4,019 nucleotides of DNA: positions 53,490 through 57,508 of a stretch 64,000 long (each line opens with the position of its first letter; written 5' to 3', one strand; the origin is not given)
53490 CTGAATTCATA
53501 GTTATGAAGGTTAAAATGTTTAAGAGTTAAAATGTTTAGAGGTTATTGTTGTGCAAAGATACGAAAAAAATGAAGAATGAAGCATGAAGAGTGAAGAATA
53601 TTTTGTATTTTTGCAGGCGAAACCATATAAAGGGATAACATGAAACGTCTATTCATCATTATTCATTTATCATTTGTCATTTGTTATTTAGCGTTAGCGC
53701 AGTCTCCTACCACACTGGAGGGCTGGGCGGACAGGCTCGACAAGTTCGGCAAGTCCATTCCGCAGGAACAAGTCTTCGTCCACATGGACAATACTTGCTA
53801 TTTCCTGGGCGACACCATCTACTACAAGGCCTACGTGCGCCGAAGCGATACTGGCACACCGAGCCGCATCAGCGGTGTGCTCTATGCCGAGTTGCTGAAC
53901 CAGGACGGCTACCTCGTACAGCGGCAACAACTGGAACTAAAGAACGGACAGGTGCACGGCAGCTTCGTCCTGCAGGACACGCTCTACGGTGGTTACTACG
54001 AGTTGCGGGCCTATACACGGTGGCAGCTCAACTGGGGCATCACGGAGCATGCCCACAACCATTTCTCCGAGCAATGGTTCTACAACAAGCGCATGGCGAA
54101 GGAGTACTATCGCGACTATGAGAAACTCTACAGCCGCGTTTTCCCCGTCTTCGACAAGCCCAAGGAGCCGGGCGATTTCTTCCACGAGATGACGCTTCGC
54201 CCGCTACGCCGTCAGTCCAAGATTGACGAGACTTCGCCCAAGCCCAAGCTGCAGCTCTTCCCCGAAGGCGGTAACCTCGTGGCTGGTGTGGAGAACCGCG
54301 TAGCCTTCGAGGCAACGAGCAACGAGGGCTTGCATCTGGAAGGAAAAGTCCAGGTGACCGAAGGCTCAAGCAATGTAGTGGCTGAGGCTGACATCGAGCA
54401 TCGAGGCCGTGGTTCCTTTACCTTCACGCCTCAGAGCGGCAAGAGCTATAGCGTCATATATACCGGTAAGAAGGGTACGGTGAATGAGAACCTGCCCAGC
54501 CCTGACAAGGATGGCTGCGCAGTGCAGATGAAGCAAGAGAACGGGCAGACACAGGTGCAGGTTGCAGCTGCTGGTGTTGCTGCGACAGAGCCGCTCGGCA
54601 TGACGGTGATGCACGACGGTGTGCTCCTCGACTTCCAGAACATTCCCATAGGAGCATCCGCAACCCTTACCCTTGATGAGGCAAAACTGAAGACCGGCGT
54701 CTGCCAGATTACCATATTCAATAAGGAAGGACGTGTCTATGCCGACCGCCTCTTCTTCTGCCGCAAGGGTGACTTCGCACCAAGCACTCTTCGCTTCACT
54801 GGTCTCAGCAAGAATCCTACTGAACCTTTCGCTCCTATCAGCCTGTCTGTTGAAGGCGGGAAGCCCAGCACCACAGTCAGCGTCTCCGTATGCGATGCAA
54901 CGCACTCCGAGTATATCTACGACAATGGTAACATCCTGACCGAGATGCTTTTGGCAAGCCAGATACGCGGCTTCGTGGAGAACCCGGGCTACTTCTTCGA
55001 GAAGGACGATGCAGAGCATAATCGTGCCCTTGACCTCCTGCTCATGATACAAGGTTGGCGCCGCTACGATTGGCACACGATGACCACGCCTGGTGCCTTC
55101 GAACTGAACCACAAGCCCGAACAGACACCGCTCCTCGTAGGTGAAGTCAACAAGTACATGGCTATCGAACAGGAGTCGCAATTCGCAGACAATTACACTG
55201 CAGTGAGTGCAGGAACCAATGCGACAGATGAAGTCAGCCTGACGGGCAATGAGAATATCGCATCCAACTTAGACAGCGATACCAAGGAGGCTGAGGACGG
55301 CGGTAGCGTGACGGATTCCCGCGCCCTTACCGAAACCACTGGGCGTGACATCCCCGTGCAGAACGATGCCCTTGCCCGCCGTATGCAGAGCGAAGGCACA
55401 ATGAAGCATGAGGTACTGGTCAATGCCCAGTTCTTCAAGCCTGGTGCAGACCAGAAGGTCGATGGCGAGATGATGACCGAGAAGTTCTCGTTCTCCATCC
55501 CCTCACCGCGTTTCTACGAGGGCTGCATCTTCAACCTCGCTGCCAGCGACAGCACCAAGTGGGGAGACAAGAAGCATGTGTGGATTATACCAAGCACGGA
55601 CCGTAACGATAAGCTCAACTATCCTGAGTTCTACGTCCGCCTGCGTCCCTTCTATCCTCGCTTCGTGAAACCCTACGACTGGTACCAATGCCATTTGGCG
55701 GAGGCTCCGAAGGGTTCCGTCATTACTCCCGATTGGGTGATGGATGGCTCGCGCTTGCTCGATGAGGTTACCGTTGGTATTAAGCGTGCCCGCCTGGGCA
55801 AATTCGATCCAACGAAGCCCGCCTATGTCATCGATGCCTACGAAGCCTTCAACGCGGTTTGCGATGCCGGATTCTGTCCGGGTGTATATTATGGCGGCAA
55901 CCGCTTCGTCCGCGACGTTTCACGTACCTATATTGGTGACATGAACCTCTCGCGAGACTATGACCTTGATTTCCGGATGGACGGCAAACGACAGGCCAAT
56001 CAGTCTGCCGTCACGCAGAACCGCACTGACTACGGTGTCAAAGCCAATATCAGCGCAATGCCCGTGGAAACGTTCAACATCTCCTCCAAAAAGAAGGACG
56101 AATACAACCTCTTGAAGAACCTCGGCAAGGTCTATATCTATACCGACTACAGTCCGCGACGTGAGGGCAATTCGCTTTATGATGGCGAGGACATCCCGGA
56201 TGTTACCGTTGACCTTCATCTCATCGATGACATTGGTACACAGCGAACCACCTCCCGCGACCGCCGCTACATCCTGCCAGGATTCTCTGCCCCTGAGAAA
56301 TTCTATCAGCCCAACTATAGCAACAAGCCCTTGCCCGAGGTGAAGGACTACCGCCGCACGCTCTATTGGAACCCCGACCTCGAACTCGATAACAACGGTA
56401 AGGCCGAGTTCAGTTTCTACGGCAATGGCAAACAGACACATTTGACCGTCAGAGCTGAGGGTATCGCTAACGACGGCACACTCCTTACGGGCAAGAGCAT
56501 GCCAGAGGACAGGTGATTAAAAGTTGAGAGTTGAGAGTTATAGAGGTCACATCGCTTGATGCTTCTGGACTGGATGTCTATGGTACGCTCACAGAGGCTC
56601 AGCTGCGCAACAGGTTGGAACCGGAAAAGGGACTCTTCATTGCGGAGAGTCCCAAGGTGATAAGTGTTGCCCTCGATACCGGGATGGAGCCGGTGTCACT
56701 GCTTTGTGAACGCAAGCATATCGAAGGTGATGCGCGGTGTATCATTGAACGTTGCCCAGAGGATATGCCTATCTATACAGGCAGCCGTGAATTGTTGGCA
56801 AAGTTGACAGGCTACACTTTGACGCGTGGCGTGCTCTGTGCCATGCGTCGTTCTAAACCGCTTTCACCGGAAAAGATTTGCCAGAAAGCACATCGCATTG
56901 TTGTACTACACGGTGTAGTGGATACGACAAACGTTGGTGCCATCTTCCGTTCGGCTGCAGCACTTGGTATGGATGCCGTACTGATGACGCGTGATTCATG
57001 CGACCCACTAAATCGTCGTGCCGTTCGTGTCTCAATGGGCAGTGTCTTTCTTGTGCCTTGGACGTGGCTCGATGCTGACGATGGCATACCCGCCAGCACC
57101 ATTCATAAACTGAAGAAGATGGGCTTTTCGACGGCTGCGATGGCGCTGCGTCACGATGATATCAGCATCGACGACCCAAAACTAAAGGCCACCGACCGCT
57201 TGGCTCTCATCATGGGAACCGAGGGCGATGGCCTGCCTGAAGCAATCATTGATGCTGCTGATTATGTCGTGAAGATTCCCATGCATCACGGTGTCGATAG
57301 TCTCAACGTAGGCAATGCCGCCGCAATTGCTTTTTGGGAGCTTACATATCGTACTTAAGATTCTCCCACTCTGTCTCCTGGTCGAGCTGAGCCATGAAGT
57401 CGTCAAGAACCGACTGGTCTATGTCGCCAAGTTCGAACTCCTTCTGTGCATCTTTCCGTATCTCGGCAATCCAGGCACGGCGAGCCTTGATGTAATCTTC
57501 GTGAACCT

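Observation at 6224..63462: A shared vocabulary of AT-rich tandem heptamers seeded at more than 30 sites in a GC-rich window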

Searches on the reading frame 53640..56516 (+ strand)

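Call 33: search_protein_families(library=pfam, proteins=[window:53640-56516:+])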
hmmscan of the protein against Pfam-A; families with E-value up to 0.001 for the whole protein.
window:53640-56516:+ (958 aa): 1 family
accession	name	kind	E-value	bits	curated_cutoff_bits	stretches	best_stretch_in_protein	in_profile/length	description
PF01835.25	MG2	-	8.4e-05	23.3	32.8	1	45-125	2-81/96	MG2 domain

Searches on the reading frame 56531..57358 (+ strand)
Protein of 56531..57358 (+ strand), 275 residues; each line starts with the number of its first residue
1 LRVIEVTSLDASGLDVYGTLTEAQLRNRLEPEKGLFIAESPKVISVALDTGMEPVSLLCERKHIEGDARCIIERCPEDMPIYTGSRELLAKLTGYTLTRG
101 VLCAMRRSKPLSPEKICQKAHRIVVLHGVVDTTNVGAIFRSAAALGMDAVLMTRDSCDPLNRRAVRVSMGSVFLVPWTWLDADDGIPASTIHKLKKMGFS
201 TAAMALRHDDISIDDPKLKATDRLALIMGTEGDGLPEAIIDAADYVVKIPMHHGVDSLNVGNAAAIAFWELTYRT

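Call 33: search_protein_families(library=pfam, proteins=[window:56531-57358:+])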
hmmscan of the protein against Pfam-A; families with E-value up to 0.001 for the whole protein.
window:56531-57358:+ (275 aa): 1 family
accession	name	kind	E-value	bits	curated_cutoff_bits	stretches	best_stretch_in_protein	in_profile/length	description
PF00588.24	SpoU_methylase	-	7.9e-34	117.2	29.7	1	123-268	3-141/142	SpoU rRNA Methylase family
